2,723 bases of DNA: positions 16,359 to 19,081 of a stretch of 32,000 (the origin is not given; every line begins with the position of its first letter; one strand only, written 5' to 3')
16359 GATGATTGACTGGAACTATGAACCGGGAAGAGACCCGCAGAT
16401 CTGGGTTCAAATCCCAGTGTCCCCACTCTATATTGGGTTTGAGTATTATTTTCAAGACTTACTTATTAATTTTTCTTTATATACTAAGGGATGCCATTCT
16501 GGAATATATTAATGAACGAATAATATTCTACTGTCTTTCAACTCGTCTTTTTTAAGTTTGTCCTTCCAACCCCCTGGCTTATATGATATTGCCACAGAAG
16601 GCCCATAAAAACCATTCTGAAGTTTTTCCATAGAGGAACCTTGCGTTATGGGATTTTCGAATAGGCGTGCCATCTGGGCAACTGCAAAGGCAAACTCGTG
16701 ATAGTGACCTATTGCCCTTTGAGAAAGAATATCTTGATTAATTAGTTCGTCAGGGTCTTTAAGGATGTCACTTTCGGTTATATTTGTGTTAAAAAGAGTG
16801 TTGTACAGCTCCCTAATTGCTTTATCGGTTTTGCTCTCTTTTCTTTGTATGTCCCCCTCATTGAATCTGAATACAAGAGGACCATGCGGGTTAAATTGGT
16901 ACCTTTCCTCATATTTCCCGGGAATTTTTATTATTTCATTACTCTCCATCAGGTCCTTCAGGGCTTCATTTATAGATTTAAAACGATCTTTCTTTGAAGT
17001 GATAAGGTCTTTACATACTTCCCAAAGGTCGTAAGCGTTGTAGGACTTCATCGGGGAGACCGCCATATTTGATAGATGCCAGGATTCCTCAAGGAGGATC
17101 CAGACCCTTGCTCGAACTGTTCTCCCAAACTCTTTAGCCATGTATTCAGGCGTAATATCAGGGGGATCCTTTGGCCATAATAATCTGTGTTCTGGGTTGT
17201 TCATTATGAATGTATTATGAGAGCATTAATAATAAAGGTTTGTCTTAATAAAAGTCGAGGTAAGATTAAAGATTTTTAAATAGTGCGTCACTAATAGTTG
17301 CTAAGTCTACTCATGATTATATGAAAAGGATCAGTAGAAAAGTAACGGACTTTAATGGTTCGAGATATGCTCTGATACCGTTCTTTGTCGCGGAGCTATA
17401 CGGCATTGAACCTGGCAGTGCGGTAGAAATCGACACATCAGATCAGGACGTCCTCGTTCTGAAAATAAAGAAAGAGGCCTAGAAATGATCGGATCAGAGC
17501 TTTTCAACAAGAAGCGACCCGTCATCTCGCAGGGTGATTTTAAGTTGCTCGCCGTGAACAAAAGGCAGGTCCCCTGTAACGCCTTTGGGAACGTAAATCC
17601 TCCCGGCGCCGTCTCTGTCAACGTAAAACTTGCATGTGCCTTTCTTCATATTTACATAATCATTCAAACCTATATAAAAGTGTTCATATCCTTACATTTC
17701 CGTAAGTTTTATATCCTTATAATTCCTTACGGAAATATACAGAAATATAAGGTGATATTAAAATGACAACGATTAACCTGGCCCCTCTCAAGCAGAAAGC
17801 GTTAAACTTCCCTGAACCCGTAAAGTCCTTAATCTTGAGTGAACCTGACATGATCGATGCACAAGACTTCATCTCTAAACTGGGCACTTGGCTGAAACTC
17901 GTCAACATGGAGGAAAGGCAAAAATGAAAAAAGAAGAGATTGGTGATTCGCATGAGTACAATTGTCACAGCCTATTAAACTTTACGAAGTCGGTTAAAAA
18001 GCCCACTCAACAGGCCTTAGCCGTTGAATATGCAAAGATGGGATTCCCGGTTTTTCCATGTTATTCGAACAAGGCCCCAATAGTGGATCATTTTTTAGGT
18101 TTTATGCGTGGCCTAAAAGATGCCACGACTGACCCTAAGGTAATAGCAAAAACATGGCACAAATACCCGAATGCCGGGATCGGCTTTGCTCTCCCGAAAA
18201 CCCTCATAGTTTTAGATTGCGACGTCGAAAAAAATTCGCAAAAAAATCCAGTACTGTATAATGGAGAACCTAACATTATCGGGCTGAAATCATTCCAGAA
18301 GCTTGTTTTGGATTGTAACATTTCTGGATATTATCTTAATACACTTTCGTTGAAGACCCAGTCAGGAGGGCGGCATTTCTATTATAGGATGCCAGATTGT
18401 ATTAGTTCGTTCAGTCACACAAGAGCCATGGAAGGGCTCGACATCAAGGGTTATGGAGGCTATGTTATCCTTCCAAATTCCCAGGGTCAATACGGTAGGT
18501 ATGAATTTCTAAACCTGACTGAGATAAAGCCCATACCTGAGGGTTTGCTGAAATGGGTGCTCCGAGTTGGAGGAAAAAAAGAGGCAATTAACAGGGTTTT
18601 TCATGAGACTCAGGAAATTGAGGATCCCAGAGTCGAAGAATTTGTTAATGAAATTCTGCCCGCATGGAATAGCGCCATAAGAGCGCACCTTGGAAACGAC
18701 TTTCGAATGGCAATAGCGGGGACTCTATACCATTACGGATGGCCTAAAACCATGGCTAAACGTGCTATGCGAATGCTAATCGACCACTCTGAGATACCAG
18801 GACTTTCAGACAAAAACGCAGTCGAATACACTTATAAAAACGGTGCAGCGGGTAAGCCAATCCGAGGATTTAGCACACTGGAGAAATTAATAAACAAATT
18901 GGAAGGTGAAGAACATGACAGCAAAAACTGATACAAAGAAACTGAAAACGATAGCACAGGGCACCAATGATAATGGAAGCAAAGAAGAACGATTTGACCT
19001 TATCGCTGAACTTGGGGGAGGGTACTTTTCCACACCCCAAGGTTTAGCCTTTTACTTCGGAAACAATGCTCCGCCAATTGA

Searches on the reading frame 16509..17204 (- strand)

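Call 76: search_protein_families(library=phrogs, proteins=[window:16509-17204:-], max_evalue=0.01)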
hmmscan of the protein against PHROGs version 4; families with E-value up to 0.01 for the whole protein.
window:16509-17204:- (231 aa): 0 families

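Call 80: search_protein_families(library=pfam, proteins=[window:16509-17204:-], max_evalue=0.01)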
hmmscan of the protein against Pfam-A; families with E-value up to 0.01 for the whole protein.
window:16509-17204:- (231 aa): 1 family
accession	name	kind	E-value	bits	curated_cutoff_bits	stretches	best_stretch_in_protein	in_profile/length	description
PF19263.5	DUF5906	-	0.0027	18.8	27.6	1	63-120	51-106/114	Family of unknown function (DUF5906)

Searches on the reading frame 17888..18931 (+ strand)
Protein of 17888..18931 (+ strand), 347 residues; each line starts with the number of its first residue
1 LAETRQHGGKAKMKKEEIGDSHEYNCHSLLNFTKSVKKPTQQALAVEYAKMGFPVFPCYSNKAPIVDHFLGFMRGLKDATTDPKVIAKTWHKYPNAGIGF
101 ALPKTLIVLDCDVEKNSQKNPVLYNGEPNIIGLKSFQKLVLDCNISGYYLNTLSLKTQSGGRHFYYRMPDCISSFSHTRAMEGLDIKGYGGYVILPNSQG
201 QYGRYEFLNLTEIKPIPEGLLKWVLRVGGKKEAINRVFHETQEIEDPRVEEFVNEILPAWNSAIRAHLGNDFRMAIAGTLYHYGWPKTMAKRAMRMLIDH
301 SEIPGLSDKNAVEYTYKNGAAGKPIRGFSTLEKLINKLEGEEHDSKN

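Call 76: search_protein_families(library=phrogs, proteins=[window:17888-18931:+], max_evalue=0.01)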
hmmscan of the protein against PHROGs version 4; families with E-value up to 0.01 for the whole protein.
window:17888-18931:+ (347 aa): 5 families
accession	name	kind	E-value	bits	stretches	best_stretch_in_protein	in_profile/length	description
phrog_695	-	DNA, RNA and nucleotide metabolism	2.9e-17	63.7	1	40-262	7-212/704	DNA polymerase/primase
phrog_5852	-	DNA, RNA and nucleotide metabolism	8.6e-17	62.2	1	37-208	59-228/242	DNA polymerase/primase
phrog_1156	-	DNA, RNA and nucleotide metabolism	3.7e-15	56.5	1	45-212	17-170/855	DNA primase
phrog_906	-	DNA, RNA and nucleotide metabolism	2.8e-13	50.5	1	74-239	83-258/872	DNA polymerase/primase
phrog_5177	-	DNA, RNA and nucleotide metabolism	4.5e-09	35.8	1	42-118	21-97/876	DNA polymerase/primase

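Call 80: search_protein_families(library=pfam, proteins=[window:17888-18931:+], max_evalue=0.01)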
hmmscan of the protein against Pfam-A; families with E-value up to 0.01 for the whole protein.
window:17888-18931:+ (347 aa): 1 family
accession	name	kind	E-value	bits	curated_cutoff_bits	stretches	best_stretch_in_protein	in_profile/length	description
PF09250.16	Prim-Pol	-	4.8e-25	89.3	22.8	1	45-218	1-157/158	Bifunctional DNA primase/polymerase, N-terminal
